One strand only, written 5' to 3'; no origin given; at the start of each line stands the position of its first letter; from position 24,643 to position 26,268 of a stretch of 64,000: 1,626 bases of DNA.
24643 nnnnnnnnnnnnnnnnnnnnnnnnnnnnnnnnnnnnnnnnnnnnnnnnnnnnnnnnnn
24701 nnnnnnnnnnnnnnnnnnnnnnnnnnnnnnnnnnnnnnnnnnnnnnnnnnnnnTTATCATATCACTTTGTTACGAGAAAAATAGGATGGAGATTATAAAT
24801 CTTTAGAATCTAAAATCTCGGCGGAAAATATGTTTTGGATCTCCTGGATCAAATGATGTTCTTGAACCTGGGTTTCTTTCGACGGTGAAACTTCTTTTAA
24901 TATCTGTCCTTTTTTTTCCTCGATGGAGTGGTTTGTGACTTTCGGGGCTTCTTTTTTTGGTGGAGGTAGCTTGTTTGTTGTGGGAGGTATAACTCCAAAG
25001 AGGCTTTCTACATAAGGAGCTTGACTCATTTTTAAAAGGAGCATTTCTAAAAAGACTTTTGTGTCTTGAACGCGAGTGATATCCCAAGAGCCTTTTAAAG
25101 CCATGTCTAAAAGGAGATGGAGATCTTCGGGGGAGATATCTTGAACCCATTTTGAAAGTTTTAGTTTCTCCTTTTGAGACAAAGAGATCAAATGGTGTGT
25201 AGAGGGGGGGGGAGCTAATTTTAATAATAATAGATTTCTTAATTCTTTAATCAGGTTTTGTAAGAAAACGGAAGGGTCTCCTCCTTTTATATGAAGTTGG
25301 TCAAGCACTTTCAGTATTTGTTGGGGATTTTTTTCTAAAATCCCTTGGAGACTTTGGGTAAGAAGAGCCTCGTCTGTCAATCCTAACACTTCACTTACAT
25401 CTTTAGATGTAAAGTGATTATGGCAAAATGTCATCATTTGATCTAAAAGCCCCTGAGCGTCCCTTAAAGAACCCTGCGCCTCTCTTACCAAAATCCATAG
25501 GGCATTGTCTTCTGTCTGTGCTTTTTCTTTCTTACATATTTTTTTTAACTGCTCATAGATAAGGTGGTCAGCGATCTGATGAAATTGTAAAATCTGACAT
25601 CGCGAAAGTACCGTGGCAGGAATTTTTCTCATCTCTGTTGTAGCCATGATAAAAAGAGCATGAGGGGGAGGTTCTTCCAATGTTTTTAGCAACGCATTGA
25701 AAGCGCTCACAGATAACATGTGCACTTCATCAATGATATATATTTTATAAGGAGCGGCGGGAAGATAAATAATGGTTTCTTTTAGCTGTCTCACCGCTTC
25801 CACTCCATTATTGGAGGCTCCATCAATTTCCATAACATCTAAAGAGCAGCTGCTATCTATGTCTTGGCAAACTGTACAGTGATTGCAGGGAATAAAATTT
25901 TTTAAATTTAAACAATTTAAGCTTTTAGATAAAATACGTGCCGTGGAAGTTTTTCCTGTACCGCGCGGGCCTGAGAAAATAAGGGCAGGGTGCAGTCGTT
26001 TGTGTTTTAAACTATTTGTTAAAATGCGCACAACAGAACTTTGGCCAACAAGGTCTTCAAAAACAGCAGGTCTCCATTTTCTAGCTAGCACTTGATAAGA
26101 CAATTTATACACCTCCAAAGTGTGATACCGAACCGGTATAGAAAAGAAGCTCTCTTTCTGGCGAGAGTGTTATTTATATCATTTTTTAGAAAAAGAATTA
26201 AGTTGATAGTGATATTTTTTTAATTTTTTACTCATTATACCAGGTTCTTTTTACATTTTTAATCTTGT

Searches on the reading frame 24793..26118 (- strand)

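Call 21: search_protein_families(library=pfam, proteins=[window:24793-26118:-])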
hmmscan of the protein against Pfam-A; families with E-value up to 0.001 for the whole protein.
window:24793-26118:- (441 aa): 9 families
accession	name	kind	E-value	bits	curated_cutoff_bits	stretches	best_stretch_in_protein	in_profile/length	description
PF13177.12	DNA_pol3_delta2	-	6.6e-39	133.9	27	1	26-182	2-160/161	DNA polymerase III, delta subunit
PF12169.13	DNA_pol3_gamma3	-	3.7e-24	85.6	24.4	1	237-367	2-130/143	DNA polymerase III subunits gamma and tau domain III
PF22608.2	DNAX_ATPase_lid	-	2.5e-13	50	27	1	187-233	2-48/49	DNA polymerase III clamp loader subunit, ATPase lid domain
PF00004.35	AAA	-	8.1e-13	49.4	21.2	1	46-177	1-126/131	ATPase family associated with various cellular activities (AAA)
PF07728.20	AAA_5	-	6.7e-06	26.6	22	1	46-149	2-92/139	AAA domain (dynein-related subfamily)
PF13401.12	AAA_22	-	8.8e-06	26.5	27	1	45-152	7-115/130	AAA domain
PF06068.19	TIP49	-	3.8e-05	23.5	23.8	0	128-161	279-311/347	TIP49 P-loop domain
PF05496.18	RuvB_N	-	0.00017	21.8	27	0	16-69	2-59/159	Holliday junction DNA helicase RuvB P-loop domain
PF13604.12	AAA_30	-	0.00065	19.9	27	0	46-149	21-114/191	AAA domain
